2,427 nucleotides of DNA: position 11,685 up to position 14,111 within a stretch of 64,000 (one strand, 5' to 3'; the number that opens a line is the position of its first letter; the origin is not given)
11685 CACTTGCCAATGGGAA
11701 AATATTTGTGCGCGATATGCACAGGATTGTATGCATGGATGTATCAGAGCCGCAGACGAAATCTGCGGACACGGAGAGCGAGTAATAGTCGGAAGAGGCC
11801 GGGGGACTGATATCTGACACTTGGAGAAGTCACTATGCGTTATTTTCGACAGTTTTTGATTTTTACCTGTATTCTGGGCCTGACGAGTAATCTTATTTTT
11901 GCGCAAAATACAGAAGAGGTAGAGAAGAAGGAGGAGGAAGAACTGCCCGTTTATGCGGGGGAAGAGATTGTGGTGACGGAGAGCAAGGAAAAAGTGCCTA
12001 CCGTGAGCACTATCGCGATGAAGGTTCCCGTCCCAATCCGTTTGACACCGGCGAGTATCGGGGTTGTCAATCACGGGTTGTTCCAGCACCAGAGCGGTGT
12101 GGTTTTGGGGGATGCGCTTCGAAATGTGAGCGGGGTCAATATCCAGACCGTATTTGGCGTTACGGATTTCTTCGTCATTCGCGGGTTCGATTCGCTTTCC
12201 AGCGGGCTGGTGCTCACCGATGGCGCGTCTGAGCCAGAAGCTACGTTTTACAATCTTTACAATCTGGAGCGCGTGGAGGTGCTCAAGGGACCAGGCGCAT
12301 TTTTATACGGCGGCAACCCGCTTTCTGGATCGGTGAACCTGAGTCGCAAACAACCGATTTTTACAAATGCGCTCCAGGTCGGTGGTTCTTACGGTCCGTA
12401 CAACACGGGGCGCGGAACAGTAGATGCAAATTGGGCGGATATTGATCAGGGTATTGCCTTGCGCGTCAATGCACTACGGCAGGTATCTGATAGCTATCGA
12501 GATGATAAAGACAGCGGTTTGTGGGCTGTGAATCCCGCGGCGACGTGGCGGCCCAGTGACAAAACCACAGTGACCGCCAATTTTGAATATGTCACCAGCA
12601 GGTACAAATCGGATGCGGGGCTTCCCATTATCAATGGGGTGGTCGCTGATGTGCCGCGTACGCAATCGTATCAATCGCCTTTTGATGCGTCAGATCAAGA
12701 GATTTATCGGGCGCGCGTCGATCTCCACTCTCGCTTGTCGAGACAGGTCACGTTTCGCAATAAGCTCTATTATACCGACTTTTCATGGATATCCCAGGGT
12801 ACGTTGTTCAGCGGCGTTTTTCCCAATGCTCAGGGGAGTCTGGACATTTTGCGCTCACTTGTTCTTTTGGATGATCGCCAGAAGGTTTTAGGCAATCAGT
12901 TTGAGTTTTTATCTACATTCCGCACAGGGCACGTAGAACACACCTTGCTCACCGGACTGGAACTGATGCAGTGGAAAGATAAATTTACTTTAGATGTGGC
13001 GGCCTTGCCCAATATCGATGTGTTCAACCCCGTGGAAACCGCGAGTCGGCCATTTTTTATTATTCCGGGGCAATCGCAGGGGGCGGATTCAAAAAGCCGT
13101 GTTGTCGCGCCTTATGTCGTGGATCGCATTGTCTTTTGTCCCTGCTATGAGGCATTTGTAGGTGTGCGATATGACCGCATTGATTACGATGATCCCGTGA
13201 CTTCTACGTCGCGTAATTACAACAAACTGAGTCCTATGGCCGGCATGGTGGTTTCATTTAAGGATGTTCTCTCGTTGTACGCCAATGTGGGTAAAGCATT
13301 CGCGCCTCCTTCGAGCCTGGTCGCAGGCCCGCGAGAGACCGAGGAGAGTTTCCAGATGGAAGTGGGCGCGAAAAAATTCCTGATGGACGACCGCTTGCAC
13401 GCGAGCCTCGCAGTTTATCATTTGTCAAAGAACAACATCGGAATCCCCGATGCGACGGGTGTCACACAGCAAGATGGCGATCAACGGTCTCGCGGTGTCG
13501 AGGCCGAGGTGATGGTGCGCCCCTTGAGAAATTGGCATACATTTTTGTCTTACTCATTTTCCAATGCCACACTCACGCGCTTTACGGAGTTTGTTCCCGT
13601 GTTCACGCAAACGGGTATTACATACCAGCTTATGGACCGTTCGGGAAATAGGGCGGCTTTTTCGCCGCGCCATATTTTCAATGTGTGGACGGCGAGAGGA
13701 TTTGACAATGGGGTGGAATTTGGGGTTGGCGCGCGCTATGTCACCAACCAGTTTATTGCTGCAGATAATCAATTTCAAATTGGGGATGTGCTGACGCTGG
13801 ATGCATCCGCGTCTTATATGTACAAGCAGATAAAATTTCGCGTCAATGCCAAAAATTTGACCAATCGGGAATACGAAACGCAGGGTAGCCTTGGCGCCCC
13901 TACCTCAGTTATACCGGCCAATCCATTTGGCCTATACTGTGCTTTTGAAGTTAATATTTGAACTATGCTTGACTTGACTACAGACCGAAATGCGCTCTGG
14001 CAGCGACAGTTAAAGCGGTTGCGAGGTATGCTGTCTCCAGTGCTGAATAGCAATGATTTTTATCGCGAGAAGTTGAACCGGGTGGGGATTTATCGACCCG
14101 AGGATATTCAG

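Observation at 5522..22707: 17-kb, 13-gene single-strand operon that looks like a make-export-recapture system matching no cluster class I can name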

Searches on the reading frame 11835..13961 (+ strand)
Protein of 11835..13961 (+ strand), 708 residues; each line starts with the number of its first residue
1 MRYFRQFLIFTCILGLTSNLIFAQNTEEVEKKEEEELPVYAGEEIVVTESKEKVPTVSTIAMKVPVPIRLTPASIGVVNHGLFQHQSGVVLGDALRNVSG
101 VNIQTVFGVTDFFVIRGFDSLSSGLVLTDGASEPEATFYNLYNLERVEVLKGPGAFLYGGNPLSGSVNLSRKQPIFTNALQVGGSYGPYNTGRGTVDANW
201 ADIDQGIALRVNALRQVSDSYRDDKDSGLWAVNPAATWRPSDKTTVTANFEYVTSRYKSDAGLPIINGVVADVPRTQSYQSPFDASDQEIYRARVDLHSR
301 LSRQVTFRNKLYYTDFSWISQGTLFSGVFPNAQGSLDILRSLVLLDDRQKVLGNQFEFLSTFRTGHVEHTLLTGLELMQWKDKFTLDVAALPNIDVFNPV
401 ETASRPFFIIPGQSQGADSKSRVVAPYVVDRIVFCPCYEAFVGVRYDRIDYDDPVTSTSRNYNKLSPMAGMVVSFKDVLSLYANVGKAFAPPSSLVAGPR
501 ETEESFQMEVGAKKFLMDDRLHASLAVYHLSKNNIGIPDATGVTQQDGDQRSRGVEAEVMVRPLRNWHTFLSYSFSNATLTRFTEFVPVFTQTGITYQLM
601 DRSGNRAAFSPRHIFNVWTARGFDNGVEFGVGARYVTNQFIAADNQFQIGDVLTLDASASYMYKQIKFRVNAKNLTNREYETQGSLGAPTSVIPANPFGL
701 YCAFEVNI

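Call 3: search_protein_families(library=pfam, proteins=[window:11835-13961:+], max_evalue=0.01)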
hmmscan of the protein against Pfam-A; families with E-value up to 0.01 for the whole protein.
window:11835-13961:+ (708 aa): 2 families
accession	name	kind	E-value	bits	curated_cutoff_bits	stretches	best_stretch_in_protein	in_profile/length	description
PF00593.30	TonB_dep_Rec_b-barrel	-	1.9e-41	143.8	27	1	237-675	1-436/436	TonB dependent receptor-like, beta-barrel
PF07715.20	Plug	-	5e-17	62.8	23.9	1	69-165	3-106/107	TonB-dependent Receptor Plug Domain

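Call 5: search_protein_families(library=ncbifam, proteins=[window:11835-13961:+], max_evalue=0.001)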
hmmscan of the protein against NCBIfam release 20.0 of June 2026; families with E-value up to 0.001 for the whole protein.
window:11835-13961:+ (708 aa): 19 families
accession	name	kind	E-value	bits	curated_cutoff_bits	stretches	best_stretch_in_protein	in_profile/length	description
TIGR01783.1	TonB-siderophor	subfamily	1.1e-69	235.8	223.5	1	71-685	2-625/649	TonB-dependent siderophore receptor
NF007349.0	PRK09840.1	equivalog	1.3e-47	162.3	686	2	31-452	30-478/760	catecholate siderophore receptor Fiu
NF010650.0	PRK14049.1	equivalog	8.2e-39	133.4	904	1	11-678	19-703/729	ferrioxamine B receptor precursor protein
NF047944.1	FoxamRcptFoxA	equivalog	1e-38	133.1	1300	1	4-680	5-671/697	ferrioxamine B receptor FoxA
NF007465.0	PRK10044.1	equivalog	1.1e-37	129.6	803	1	57-680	65-700/726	ferrichrome porin FhuA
NF010651.0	PRK14050.1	equivalog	6.7e-36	123.7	884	1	51-681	59-705/730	TonB-dependent siderophore receptor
NF049960.1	siderphRecptFauA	equivalog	3.6e-23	81.9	900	1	23-543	28-563/727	TonB-dependent alcaligin siderophore receptor FauA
TIGR01785.1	TonB-hemin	subfamily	2.8e-22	78.9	316.85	1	54-493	13-442/677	TonB-dependent heme/hemoglobin receptor family protein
TIGR01786.1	TonB-hemlactrns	subfamily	1.2e-14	53.7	323.75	1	441-494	410-467/719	TonB-dependent hemoglobin/transferrin/lactoferrin family receptor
NF007447.0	PRK10003.1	equivalog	4.6e-14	51.7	666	2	413-557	440-584/727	ferric-rhodotorulic acid/ferric-coprogen receptor FhuE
TIGR01779.1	TonB-B12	equivalog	1.8e-08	33.4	599.7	1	84-222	58-197/614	TonB-dependent vitamin B12 receptor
NF041535.1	TonB_rec_PqqU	equivalog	4.4e-08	31.9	1200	1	71-263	16-225/676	TonB-dependent receptor PqqU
NF007478.2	PRK10064.1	equivalog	6.3e-07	28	745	1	52-172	28-158/663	catecholate siderophore receptor CirA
NF010011.0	PRK13484.1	equivalog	9.5e-06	24.1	1197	1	51-172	27-159/682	IreA family TonB-dependent siderophore receptor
TIGR01782.1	TonB-Xanth-Caul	subfamily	9.6e-06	24.1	310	0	634-683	788-842/868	TonB-dependent receptor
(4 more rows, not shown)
